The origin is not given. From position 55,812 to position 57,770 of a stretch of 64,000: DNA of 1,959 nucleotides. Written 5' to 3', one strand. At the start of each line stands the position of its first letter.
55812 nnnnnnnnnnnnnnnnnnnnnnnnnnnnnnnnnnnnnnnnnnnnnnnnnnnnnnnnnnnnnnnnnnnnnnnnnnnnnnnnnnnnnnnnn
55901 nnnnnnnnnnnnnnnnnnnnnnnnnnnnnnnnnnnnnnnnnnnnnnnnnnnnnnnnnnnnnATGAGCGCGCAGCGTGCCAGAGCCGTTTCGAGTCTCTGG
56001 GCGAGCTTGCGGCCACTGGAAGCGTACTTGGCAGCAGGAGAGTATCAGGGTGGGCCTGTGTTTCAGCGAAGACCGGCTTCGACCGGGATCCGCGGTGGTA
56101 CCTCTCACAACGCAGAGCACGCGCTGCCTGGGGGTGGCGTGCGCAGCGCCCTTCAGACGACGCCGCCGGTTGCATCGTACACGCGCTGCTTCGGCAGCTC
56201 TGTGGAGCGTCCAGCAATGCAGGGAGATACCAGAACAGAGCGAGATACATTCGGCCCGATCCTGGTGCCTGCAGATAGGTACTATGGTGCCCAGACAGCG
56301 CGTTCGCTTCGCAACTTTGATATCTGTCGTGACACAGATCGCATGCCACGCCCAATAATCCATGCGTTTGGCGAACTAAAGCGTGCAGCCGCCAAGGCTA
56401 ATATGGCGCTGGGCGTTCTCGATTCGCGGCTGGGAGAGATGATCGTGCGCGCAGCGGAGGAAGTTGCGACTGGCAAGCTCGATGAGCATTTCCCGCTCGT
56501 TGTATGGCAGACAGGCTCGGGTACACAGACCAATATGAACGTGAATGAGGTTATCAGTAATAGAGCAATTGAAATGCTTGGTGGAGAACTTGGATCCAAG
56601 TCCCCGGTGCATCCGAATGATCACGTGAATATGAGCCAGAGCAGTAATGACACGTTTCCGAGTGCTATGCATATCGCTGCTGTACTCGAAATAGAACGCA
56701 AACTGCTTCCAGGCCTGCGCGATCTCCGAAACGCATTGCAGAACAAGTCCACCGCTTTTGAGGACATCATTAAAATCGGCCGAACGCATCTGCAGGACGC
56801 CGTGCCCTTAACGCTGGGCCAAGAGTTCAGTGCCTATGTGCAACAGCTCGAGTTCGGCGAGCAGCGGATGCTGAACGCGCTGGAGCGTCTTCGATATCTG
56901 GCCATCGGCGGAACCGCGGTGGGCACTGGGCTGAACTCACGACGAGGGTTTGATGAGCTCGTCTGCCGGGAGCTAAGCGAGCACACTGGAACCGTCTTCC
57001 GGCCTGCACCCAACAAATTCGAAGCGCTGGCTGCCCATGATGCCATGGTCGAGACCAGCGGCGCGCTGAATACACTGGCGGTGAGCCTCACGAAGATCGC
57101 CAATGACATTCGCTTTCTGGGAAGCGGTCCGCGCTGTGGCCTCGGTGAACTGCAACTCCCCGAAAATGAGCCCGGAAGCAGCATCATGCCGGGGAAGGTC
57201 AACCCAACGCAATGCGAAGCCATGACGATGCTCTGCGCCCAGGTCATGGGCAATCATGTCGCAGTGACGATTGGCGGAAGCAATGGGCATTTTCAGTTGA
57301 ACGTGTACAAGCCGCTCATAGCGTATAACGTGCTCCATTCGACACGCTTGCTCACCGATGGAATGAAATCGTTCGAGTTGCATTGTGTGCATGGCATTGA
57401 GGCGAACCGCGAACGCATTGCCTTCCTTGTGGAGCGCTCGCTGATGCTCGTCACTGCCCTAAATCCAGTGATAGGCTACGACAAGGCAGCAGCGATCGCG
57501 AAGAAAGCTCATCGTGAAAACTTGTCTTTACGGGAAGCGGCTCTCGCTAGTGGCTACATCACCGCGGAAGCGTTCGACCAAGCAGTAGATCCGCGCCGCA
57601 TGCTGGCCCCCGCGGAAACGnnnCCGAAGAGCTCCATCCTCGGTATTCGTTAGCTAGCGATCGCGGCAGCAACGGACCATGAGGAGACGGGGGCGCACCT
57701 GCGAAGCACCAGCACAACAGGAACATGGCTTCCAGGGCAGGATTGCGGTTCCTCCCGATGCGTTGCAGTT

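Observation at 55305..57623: Fumarase gene with an in-frame upstream ORF running through a ~109-bp tandem repeat; two candidate starts suggest a dual-targeting arrangement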

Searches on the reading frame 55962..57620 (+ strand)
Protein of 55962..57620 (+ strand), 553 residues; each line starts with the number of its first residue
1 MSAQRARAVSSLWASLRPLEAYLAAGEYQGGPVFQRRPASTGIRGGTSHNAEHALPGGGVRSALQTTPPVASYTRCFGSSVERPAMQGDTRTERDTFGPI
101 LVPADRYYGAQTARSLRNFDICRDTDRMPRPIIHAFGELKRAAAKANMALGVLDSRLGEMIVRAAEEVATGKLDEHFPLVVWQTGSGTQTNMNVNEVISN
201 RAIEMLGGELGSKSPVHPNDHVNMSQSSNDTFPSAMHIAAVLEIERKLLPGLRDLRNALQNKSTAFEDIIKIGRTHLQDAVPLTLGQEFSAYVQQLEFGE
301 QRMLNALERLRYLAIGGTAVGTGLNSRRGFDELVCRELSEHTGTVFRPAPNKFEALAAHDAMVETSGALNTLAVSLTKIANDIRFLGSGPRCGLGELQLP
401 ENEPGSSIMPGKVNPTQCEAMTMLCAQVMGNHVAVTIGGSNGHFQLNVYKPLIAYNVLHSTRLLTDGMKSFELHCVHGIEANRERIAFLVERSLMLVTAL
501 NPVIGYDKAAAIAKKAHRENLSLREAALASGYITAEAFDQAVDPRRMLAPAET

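Call 9: list_cluster_members(proteins=[window:55962-57620:+, window:56217-57620:+, window:55305-57620:+])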
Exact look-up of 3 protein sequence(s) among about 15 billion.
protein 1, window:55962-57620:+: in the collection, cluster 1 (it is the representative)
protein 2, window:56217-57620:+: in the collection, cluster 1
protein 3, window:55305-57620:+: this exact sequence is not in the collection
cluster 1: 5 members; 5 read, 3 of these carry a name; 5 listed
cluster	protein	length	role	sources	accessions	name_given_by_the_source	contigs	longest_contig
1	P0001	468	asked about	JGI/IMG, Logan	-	fumarate hydratase class II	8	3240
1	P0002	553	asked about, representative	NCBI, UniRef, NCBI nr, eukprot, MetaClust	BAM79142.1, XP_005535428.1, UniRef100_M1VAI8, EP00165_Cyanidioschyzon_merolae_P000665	fumarate hydratase precursor [Cyanidioschyzon merolae strain 10D] | fumarate hydratase n=1 Tax=Cyanidioschyzon merolae (strain NIES-3377 / 10D) TaxID=280699 ... | XP_005535428.1 fumarate hydratase precursor [Cyanidioschyzon merolae strain 10D]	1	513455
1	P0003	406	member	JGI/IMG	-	fumarate hydratase class II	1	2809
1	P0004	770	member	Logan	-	-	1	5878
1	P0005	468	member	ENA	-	-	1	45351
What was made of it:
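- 55962..57623 (+): CMD058C / CmFUM coding sequence as annotated (553 aa plus stop), a class II fumarase. Exact match to BAM79142.1 / XP_005535428.1 (call 9).
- The public annotation ignores it (call 9).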

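Call 11: find_encoding_contigs(protein=P0001, flank=5000, max_places=10)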
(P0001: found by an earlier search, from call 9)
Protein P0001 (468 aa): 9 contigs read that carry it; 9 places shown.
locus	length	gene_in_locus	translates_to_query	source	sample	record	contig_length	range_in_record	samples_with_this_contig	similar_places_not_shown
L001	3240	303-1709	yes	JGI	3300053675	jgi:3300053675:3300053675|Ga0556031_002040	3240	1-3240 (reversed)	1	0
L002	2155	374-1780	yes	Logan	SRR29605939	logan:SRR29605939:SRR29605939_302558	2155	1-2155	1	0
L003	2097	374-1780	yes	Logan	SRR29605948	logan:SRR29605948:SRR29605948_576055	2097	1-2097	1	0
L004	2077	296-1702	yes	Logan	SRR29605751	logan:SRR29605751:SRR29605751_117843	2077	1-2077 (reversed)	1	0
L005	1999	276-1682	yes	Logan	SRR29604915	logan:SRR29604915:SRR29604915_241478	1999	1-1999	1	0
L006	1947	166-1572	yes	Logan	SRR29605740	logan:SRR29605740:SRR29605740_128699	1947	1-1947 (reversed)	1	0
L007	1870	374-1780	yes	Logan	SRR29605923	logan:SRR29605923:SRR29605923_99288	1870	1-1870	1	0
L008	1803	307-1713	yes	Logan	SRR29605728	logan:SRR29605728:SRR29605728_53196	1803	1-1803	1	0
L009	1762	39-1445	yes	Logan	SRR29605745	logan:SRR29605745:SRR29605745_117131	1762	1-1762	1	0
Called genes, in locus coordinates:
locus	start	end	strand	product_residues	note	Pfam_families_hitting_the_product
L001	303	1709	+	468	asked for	PF00206:Lyase_1, PF10415:FumaraseC_C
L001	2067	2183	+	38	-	-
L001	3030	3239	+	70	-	?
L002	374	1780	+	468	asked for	PF00206:Lyase_1, PF10415:FumaraseC_C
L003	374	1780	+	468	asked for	PF00206:Lyase_1, PF10415:FumaraseC_C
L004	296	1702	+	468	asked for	PF00206:Lyase_1, PF10415:FumaraseC_C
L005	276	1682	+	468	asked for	PF00206:Lyase_1, PF10415:FumaraseC_C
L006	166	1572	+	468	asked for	PF00206:Lyase_1, PF10415:FumaraseC_C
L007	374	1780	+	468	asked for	PF00206:Lyase_1, PF10415:FumaraseC_C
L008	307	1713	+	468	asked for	PF00206:Lyase_1, PF10415:FumaraseC_C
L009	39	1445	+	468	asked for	PF00206:Lyase_1, PF10415:FumaraseC_C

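Call 12: find_encoding_contigs(protein=P0004, flank=5000, max_places=10)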
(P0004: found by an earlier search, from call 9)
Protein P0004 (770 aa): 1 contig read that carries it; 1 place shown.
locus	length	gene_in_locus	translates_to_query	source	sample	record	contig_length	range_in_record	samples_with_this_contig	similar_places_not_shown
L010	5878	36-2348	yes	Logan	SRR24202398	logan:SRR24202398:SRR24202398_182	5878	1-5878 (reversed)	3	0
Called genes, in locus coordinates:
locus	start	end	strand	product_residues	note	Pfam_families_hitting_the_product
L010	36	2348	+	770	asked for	PF02798:GST_N, PF00043:GST_C, PF14497:GST_C_3, PF00206:Lyase_1, PF10415:FumaraseC_C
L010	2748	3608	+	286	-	PF00144:Beta-lactamase, PF13354:Beta-lactamase2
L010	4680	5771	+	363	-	PF00356:LacI, PF13407:Peripla_BP_4, PF00532:Peripla_BP_1, PF13377:Peripla_BP_3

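Call 16: find_encoding_contigs(protein=P0005, flank=10000, max_places=5)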
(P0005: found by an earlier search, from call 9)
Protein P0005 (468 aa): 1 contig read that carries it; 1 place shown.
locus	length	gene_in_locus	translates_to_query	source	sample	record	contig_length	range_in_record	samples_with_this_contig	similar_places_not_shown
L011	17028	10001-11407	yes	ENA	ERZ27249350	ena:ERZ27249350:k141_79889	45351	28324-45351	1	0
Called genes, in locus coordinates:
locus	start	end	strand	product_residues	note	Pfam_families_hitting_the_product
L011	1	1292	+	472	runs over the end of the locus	-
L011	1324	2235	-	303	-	PF09335:VTT_dom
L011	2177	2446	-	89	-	-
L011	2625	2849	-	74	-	-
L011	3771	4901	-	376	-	PF00566:RabGAP-TBC, PF23436:RabGap-TBC_2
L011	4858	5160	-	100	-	-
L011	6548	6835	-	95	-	-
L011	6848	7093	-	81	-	-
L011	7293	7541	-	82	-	-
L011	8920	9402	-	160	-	-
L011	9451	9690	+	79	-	-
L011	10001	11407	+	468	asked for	PF00206:Lyase_1, PF10415:FumaraseC_C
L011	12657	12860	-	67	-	-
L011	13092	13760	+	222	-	PF00227:Proteasome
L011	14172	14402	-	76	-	-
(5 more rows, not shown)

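Call 20: find_homologous_proteins(query=P0002, max_evalue=1e-50)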
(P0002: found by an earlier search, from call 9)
Query P0002 (553 aa): 8000 proteins with E <= 1e-50 among 8000 candidates; the best 120 are listed.
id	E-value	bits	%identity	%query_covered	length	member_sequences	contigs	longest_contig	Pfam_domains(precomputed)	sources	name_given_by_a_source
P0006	0.0e+0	1286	66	84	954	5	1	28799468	PF10415.15,PF00206.26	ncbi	ncbi:hypothetical protein ACLB2K_010407 [Fragaria x ananassa]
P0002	0.0e+0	1240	100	100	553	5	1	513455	PF10415.15,PF00206.26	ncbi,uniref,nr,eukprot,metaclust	ncbi:fumarate hydratase precursor [Cyanidioschyzon merolae strain 10D]|uniref:fumarate hydratase n=1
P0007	0.0e+0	1235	100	100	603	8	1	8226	PF10415.15,PF00206.26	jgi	jgi:fumarate hydratase class II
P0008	2.5e-280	949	90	84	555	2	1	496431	PF10415.15,PF00206.26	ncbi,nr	ncbi:hypothetical protein CCYA_CCYA16G4092 [Cyanidiococcus yangmingshanensis]|nr:hypothetical protei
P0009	3.5e-280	948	87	87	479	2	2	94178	PF10415.15,PF00206.26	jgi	jgi:fumarate hydratase class II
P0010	6.5e-243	825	80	83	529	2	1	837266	PF10415.15,PF00206.26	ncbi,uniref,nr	ncbi:hypothetical protein CDCA_CDCA01G0259 [Cyanidium caldarium]|uniref:fumarate hydratase n=1 Tax=C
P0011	1.1e-237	808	77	83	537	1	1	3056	PF10415.15,PF00206.26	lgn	-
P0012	7.2e-221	753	70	85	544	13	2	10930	PF10415.15,PF00206.26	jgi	jgi:fumarate hydratase class II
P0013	1.5e-220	752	72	83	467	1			PF10415.15,PF00206.26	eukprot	eukprot:jgi/Galph1/5976/GphlegSOOS_G4580.1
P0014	2.0e-214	731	70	83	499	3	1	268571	PF10415.15,PF00206.26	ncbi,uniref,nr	ncbi:hypothetical protein GpartN1_g2466.t1 [Galdieria partita]|uniref:fumarate hydratase n=1 Tax=Gal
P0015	5.1e-211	720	68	84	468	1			PF10415.15,PF00206.26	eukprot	eukprot:Plantae.Rhodophyta-Purpureofilum_apyrenoidigerum.ctg37560.p1 GENE.Plantae.Rhodophyta-Purpure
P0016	5.8e-211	720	70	85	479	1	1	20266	PF10415.15,PF00206.26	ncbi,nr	ncbi:hypothetical protein GGI07_005481 [Coemansia sp. Benny D115]|nr:hypothetical protein GGI07_0054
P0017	4.6e-208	710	69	86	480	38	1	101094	PF10415.15,PF00206.26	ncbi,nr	ncbi:hypothetical protein EV174_000280 [Coemansia sp. RSA 2320]|nr:hypothetical protein EV174_000280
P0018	1.3e-207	709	69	84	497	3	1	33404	PF10415.15,PF00206.26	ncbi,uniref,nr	ncbi:hypothetical protein IWQ62_000329 [Dispira parvispora]|uniref:fumarate hydratase n=1 Tax=Dispir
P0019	1.4e-207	709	69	84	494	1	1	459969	PF10415.15,PF00206.26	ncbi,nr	ncbi:fumarate hydratase precursor rhizopus oryzae [Backusella circina FSU 941]|nr:fumarate hydratase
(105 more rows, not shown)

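Call 22: find_encoding_contigs(protein=P0008, flank=6000, max_places=3)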
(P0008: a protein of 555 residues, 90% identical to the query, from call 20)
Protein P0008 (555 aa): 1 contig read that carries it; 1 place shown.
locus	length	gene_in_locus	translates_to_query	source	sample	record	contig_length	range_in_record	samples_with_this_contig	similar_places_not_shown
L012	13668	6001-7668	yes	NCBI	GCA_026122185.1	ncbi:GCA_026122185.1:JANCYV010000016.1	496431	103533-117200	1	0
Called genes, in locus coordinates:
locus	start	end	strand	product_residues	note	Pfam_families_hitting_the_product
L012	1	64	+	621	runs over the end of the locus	-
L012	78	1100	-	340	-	PF09335:VTT_dom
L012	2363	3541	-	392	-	PF00566:RabGAP-TBC, PF23436:RabGap-TBC_2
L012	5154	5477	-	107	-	-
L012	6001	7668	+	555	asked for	PF00206:Lyase_1, PF10415:FumaraseC_C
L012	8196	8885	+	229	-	PF00227:Proteasome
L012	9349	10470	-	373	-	PF09174:Maf1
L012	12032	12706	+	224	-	PF00025:Arf, PF00071:Ras, PF01926:MMR_HSR1 (weak), PF03193:RsgA_GTPase (faint), PF08477:Roc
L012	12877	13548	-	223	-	PF01847:VHL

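Call 23: find_encoding_contigs(protein=P0007, flank=6000, max_places=5)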
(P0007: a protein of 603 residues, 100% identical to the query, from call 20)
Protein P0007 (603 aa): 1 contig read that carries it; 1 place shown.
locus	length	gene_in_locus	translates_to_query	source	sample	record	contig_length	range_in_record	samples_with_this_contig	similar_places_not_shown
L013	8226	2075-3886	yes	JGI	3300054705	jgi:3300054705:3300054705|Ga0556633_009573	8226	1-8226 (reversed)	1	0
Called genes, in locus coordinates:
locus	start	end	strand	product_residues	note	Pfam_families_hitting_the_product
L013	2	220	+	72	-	?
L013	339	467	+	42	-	-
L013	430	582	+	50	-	-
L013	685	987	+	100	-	-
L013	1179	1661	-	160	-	-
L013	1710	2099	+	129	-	-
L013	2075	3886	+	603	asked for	PF00206:Lyase_1, PF10415:FumaraseC_C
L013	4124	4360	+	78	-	-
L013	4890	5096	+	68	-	-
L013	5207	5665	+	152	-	-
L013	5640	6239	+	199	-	PF00227:Proteasome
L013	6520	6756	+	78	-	-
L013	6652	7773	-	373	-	PF09174:Maf1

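Call 24: find_encoding_contigs(protein=P0009, flank=6000, max_places=3)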
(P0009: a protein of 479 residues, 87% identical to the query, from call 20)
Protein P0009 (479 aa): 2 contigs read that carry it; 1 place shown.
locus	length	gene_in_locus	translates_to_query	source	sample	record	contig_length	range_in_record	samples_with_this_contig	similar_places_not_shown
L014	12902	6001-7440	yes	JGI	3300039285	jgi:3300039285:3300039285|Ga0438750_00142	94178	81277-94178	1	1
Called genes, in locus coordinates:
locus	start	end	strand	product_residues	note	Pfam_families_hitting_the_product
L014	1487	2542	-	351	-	PF00566:RabGAP-TBC, PF23436:RabGap-TBC_2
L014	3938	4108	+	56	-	-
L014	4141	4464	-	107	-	-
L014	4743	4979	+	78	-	-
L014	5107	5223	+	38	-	-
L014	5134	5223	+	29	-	-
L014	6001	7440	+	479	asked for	PF00206:Lyase_1, PF10415:FumaraseC_C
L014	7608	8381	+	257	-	-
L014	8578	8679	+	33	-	-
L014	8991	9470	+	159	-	PF00227:Proteasome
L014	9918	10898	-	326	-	PF09174:Maf1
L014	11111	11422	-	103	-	-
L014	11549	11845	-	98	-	-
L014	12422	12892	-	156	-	PF00078:RVT_1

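Call 36: find_encoding_contigs(protein=P0010, flank=3000, max_places=2)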
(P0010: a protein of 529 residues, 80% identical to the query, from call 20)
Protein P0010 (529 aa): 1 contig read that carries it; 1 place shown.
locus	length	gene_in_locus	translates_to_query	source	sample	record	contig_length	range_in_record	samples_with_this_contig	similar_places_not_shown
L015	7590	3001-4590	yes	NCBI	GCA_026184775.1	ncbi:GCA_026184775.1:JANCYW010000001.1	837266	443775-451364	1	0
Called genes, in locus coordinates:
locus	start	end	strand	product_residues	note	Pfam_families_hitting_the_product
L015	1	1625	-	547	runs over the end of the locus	PF00675:Peptidase_M16, PF05193:Peptidase_M16_C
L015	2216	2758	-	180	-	PF25436:BSD2_CRD (faint)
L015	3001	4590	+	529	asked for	PF00206:Lyase_1, PF10415:FumaraseC_C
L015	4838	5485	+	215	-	PF00227:Proteasome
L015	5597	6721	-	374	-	PF09174:Maf1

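Call 37: find_encoding_contigs(protein=P0014, flank=3000, max_places=2)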
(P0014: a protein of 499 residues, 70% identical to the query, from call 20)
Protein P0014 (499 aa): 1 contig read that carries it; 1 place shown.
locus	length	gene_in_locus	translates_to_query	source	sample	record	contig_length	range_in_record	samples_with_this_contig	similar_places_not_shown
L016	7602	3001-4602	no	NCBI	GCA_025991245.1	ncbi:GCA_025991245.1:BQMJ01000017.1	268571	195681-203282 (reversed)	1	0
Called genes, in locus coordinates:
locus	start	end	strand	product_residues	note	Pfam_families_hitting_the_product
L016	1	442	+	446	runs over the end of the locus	PF02517:Rce1-like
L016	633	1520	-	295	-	PF09808:SNAPC1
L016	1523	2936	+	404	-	PF00535:Glycos_transf_2, PF10111:Glyco_tranf_2_2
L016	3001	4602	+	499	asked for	PF00206:Lyase_1, PF10415:FumaraseC_C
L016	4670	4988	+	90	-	-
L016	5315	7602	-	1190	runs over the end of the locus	PF00999:Na_H_Exchanger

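Call 38: find_encoding_contigs(protein=P0011, flank=3000, max_places=2)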
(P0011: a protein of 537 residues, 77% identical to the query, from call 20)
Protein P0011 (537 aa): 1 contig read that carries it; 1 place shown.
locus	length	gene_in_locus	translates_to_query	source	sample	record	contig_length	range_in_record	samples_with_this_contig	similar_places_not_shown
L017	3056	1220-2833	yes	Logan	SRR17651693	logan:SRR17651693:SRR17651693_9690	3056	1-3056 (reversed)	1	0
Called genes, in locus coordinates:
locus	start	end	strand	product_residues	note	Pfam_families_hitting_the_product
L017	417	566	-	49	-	-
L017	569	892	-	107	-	PF25436:BSD2_CRD (faint)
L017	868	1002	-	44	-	-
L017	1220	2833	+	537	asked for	PF00206:Lyase_1, PF10415:FumaraseC_C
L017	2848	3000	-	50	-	-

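Call 60: list_cluster_members(proteins=[P0007])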
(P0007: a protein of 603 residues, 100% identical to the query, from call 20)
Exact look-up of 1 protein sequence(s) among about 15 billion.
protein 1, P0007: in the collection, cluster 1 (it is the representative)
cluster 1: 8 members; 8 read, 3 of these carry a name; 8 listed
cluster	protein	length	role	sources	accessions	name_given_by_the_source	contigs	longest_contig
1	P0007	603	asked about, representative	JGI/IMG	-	fumarate hydratase class II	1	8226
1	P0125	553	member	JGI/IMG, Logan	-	fumarate hydratase class II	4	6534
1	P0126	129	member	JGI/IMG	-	hypothetical protein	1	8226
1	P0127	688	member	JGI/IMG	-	-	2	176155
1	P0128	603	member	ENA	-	-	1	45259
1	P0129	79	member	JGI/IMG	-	-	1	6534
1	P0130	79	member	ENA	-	-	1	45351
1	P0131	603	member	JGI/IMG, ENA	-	-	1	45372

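Call 61: find_encoding_contigs(protein=P0125, flank=4000, max_places=10)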
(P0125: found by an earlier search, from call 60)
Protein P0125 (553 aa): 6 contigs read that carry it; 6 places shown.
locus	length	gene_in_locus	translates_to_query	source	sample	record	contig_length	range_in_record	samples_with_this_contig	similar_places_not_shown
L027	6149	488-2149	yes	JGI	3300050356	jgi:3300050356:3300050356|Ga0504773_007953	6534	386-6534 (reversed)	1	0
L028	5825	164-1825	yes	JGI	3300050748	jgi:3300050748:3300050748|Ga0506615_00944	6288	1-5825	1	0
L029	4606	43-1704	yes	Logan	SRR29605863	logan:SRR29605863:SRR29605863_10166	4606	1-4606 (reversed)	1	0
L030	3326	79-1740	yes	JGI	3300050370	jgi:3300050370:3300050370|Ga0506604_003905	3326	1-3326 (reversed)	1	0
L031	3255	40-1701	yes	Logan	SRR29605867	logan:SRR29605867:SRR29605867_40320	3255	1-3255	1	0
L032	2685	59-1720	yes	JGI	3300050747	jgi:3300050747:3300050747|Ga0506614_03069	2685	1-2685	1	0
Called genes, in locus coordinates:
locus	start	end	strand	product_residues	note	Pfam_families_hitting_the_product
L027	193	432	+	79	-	-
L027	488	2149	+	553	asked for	PF00206:Lyase_1, PF10415:FumaraseC_C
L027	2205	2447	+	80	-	-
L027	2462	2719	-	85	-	-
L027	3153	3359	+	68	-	-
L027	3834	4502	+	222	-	PF00227:Proteasome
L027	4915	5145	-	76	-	-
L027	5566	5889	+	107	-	-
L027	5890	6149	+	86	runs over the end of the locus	-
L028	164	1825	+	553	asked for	PF00206:Lyase_1, PF10415:FumaraseC_C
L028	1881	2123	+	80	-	-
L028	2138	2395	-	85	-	-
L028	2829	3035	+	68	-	-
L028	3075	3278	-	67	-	-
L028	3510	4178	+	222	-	PF00227:Proteasome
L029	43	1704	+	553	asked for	PF00206:Lyase_1, PF10415:FumaraseC_C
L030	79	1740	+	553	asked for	PF00206:Lyase_1, PF10415:FumaraseC_C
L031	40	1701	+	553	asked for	PF00206:Lyase_1, PF10415:FumaraseC_C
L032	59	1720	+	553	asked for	PF00206:Lyase_1, PF10415:FumaraseC_C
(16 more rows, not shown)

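Call 62: find_encoding_contigs(protein=P0131, flank=3000, max_places=10)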
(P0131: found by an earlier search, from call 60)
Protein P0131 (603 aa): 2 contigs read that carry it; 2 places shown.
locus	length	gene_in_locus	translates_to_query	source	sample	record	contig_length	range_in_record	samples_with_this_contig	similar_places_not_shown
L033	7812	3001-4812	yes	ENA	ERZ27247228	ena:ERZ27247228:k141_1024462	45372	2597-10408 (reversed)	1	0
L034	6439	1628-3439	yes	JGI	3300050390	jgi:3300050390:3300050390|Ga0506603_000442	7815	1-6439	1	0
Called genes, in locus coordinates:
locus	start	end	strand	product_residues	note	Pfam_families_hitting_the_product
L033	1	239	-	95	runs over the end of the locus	-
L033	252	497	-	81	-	-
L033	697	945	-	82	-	-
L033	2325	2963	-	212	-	-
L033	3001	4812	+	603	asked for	PF00206:Lyase_1, PF10415:FumaraseC_C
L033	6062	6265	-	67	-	-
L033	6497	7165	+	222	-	PF00227:Proteasome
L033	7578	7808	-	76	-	-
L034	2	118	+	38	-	?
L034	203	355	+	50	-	-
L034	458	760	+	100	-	-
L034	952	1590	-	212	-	-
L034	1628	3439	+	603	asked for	PF00206:Lyase_1, PF10415:FumaraseC_C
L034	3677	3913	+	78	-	-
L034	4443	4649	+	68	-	-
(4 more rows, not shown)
